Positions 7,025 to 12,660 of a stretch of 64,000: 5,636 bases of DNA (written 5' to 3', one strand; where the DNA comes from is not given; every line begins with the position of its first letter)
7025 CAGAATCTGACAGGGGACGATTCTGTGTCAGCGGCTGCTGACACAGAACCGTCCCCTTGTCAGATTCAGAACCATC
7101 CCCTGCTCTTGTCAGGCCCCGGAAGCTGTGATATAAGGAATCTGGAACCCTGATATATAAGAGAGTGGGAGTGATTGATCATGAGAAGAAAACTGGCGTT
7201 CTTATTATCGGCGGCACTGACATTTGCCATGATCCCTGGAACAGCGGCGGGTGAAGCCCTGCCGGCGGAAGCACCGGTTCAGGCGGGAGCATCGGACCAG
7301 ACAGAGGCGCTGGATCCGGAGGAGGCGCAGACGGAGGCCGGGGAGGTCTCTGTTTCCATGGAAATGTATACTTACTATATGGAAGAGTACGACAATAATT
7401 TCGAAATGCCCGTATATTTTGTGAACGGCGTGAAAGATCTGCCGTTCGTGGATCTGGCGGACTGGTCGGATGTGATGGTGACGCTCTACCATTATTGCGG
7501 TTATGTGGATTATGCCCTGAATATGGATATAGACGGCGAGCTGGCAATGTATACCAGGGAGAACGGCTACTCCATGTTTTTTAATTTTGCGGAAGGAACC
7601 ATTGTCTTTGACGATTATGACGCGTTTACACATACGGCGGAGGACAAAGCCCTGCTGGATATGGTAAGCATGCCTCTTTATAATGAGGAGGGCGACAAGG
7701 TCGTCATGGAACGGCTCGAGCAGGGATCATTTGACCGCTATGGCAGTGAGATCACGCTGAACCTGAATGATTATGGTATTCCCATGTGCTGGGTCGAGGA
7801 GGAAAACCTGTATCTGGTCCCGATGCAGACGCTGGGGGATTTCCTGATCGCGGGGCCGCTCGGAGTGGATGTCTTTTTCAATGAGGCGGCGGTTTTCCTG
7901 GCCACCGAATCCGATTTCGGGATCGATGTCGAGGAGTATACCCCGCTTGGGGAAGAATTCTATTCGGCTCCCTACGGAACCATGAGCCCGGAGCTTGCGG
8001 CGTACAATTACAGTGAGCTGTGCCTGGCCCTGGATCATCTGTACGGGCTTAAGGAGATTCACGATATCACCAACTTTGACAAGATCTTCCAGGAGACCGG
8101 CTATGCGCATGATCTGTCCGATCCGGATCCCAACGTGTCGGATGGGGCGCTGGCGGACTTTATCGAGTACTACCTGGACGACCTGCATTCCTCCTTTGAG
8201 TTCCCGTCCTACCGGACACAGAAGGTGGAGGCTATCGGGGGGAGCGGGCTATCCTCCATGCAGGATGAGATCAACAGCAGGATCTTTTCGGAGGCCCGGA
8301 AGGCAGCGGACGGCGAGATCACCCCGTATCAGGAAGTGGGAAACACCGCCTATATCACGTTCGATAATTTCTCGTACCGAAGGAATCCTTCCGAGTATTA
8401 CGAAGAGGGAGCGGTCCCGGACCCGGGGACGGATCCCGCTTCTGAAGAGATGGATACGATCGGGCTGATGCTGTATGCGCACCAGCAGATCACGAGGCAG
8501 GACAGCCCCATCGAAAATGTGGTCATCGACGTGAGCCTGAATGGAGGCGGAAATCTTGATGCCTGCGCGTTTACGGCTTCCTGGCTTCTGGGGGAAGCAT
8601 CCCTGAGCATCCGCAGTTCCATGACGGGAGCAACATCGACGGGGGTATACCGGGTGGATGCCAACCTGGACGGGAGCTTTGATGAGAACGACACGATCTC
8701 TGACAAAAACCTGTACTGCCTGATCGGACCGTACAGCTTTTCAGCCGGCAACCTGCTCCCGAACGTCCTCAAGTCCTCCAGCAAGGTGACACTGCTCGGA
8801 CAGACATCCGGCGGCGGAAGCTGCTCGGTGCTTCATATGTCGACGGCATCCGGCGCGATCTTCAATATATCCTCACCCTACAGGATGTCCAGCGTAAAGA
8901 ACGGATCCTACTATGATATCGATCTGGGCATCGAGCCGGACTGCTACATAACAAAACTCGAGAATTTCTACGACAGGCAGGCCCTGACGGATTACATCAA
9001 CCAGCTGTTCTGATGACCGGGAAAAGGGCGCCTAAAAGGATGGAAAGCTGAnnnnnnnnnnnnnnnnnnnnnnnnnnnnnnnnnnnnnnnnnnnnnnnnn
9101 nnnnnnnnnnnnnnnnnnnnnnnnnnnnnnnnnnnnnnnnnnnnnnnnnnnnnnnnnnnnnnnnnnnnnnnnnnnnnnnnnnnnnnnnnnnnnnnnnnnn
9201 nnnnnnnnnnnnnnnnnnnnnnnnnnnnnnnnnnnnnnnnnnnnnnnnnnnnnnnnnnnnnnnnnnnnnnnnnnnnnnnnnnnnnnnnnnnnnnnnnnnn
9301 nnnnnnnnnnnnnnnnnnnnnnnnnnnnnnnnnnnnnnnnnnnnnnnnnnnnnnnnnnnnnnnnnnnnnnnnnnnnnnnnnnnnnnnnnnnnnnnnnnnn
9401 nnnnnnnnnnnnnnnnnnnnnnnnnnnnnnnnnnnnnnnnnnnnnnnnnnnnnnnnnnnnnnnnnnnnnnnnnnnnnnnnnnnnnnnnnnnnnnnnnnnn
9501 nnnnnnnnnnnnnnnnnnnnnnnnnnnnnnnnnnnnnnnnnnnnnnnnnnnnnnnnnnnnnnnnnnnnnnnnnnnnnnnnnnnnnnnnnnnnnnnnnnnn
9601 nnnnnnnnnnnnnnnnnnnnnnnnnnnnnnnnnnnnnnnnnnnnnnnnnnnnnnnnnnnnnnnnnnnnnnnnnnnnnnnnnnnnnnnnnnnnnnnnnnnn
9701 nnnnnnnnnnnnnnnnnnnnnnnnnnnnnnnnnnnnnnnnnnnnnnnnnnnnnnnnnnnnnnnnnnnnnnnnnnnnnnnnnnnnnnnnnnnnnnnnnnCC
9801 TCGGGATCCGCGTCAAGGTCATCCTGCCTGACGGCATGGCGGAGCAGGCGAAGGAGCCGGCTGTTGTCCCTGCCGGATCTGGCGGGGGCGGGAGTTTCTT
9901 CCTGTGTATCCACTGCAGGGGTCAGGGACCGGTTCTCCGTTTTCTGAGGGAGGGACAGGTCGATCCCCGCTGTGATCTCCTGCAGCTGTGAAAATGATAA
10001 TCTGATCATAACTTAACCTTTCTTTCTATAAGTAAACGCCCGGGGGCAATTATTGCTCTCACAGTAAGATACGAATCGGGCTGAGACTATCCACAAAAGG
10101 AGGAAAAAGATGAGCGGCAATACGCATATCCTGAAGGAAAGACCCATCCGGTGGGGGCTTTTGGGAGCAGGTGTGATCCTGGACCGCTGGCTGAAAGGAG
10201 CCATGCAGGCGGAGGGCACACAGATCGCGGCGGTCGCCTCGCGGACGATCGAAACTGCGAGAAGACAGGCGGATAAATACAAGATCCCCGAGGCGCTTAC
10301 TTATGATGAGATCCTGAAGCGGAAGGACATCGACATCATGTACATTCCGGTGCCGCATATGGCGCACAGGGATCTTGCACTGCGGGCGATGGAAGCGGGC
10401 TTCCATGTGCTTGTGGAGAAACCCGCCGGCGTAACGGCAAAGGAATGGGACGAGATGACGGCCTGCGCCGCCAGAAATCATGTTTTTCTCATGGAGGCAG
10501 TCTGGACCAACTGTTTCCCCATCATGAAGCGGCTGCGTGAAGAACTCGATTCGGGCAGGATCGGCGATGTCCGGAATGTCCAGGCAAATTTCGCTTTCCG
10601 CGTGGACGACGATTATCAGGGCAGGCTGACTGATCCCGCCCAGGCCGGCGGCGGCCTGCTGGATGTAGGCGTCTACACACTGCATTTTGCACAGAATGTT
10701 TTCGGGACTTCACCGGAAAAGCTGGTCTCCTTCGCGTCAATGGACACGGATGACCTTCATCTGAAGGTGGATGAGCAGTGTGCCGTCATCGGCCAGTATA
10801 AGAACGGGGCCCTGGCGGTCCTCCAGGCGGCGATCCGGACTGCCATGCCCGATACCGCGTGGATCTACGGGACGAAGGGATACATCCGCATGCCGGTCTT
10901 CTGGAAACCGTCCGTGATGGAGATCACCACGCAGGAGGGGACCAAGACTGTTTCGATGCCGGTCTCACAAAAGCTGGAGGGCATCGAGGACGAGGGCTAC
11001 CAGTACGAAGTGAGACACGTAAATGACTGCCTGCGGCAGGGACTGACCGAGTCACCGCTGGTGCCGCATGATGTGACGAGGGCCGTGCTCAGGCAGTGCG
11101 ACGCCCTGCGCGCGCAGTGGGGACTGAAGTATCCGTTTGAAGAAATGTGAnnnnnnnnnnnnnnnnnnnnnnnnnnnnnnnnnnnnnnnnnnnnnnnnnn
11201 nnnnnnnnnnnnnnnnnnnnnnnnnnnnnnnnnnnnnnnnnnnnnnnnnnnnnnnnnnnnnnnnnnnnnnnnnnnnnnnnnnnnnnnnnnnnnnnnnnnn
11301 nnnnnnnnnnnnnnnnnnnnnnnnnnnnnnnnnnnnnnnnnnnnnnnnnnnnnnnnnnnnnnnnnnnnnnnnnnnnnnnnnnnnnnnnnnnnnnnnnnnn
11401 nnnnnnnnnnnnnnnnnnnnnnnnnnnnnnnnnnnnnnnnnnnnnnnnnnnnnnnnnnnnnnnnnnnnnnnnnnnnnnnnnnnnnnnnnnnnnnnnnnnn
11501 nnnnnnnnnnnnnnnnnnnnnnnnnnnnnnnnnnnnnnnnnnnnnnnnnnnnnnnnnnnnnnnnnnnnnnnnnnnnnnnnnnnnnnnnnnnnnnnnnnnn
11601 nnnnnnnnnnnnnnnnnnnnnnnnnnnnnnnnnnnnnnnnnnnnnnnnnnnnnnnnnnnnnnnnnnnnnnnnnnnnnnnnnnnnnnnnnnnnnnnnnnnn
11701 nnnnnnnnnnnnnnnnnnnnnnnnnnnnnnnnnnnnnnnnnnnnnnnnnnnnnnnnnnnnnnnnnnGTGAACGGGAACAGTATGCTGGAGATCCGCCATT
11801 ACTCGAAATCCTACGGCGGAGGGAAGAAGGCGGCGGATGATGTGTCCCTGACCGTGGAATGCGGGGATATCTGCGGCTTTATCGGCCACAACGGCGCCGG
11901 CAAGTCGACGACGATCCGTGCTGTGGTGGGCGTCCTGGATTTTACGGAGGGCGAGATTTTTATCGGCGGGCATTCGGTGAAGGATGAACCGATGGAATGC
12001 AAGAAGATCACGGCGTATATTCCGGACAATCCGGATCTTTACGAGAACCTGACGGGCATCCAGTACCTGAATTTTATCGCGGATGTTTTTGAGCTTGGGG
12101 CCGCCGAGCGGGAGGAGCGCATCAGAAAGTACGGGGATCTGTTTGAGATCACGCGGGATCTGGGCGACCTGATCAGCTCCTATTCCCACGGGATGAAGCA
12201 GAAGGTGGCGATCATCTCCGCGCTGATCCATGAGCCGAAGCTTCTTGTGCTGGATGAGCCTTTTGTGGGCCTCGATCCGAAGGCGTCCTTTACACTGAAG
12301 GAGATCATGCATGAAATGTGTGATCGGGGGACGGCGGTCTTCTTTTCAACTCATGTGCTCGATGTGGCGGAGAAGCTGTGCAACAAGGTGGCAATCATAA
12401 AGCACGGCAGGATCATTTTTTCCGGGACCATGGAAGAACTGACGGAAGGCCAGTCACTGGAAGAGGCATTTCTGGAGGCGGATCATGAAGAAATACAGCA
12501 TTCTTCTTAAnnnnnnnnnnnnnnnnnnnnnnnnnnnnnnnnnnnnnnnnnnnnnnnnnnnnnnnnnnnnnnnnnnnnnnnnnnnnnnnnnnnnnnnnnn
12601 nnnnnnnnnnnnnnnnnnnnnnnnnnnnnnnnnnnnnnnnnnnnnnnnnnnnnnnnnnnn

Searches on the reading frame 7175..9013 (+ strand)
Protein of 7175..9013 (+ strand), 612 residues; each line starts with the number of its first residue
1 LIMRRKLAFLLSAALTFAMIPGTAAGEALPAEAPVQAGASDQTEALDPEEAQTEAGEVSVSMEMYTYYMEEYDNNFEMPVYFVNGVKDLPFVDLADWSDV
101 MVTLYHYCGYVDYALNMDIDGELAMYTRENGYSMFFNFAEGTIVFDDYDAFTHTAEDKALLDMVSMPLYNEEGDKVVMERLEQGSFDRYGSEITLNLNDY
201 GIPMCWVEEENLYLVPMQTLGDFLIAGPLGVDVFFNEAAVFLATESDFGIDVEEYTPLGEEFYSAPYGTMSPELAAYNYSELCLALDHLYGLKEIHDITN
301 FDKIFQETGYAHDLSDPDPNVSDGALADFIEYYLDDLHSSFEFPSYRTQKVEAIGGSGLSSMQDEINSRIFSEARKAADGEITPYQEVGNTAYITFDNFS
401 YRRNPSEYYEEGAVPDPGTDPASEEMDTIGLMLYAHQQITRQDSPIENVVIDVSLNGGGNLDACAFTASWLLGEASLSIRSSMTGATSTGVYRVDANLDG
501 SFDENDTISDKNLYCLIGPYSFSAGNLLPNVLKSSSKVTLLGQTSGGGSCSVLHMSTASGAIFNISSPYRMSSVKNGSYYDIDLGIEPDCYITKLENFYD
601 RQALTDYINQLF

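Call 58: search_protein_families(library=pfam, proteins=[window:7175-9013:+], max_evalue=0.00001)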
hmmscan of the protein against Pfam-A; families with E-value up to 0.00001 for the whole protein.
window:7175-9013:+ (612 aa): 1 family
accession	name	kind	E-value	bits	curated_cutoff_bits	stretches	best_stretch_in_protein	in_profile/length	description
PF03572.23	Peptidase_S41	-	4.7e-13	49.5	24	1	444-590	28-163/165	Peptidase family S41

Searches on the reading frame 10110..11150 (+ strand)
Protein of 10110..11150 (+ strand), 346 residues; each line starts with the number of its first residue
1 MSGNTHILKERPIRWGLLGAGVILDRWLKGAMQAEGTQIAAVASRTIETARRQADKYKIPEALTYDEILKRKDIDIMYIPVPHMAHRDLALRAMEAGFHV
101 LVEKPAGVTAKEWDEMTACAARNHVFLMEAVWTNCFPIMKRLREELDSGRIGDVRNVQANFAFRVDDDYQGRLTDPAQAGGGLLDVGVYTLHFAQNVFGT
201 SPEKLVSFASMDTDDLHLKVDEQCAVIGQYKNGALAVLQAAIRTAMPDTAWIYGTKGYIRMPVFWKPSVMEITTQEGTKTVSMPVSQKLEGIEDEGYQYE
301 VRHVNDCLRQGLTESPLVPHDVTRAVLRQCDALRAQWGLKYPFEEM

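Call 16: search_protein_families(library=pfam, proteins=[window:10110-11150:+], max_evalue=0.001)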
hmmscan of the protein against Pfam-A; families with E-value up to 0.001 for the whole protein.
window:10110-11150:+ (346 aa): 3 families
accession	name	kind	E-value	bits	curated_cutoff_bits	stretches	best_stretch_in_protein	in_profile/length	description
PF22725.1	GFO_IDH_MocA_C3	-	3.2e-23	82.5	27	1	140-260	2-124/124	GFO/IDH/MocA C-terminal domain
PF01408.29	GFO_IDH_MocA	-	3.8e-21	76.4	24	1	13-128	1-117/120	Oxidoreductase family, NAD-binding Rossmann fold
PF02894.22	GFO_IDH_MocA_C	-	1.2e-11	45.3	22.9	1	143-312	1-187/218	Oxidoreductase family, C-terminal alpha/beta domain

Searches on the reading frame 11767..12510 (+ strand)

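Call 16: search_protein_families(library=pfam, proteins=[window:11767-12510:+], max_evalue=0.001)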
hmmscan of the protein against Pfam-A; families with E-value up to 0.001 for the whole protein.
window:11767-12510:+ (247 aa): 2 families
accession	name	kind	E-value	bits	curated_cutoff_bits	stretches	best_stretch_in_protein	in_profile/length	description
PF00005.33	ABC_tran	-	1.3e-25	91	25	1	24-166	2-136/137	ABC transporter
PF13304.12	AAA_21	-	8.5e-14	52.7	27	1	125-196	224-298/304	AAA domain, putative AbiEii toxin, Type IV TA system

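Call 48: search_protein_families(library=ncbifam, proteins=[window:11767-12510:+], max_evalue=0.01)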
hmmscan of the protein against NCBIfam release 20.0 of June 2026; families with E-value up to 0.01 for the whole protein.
window:11767-12510:+ (247 aa): 189 families (the best 25 are shown)
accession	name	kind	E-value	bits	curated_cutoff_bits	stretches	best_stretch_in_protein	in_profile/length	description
TIGR01188.1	drrA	subfamily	3.1e-56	190.9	312.45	1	14-243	1-227/302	daunorubicin resistance ABC transporter, ATP-binding protein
TIGR03522.1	GldA_ABC_ATP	equivalog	2.2e-52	178.4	402.6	1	8-235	4-228/301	gliding motility-associated ABC transporter ATP-binding subunit GldA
NF033858.1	ABC2_perm_RbbA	equivalog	1.4e-45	155.6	1050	1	20-242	279-504/909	ribosome-associated ATPase/putative transporter RbbA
TIGR03740.1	galliderm_ABC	subfamily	5e-42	144.1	309.75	1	7-237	1-220/223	lantibiotic protection ABC transporter ATP-binding subunit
TIGR03864.1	PQQ_ABC_ATP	hypoth_equivalog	3.3e-41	141.3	302.25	1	7-236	2-233/236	ABC transporter, ATP-binding subunit, PQQ-dependent alcohol dehydrogenase system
TIGR04406.1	LPS_export_lptB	equivalog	1.1e-39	136.1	240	1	7-238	2-235/239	LPS export ABC transporter ATP-binding protein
NF010060.0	PRK13537.1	equivalog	8.2e-37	126.8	521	1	5-227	14-235/314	nodulation factor ABC transporter ATP-binding protein NodI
NF010059.0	PRK13536.1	equivalog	4.3e-35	121.1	549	1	7-227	44-263/342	nodulation factor ABC transporter ATP-binding protein NodI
NF008144.0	PRK10895.1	equivalog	7.6e-35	120.5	381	1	7-237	4-236/241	LPS export ABC transporter ATP-binding protein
TIGR04521.1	ECF_ATPase_2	equivalog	1.8e-34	119.1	330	1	12-236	10-244/279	energy-coupling factor transporter ATPase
TIGR01288.1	nodI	equivalog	1.8e-34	119.1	424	1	7-228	5-225/303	nodulation factor ABC transporter ATP-binding protein NodI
NF047565.1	PSM_export_PmtA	equivalog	7.8e-33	113.9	350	1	19-229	13-219/282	phenol-soluble modulin export ABC transporter ATP-binding protein PmtA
TIGR02315.1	ABC_phnC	equivalog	4.2e-32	111.5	266.1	1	6-228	1-236/243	phosphonate ABC transporter ATP-binding protein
TIGR03410.1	urea_trans_UrtE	equivalog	9.2e-31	107.1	285.8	1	7-227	1-221/230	urea ABC transporter ATP-binding subunit UrtE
TIGR01186.1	proV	subfamily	6.3e-30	104.5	326.6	1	18-227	4-219/363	betaine/proline/choline family ABC transporter ATP-binding protein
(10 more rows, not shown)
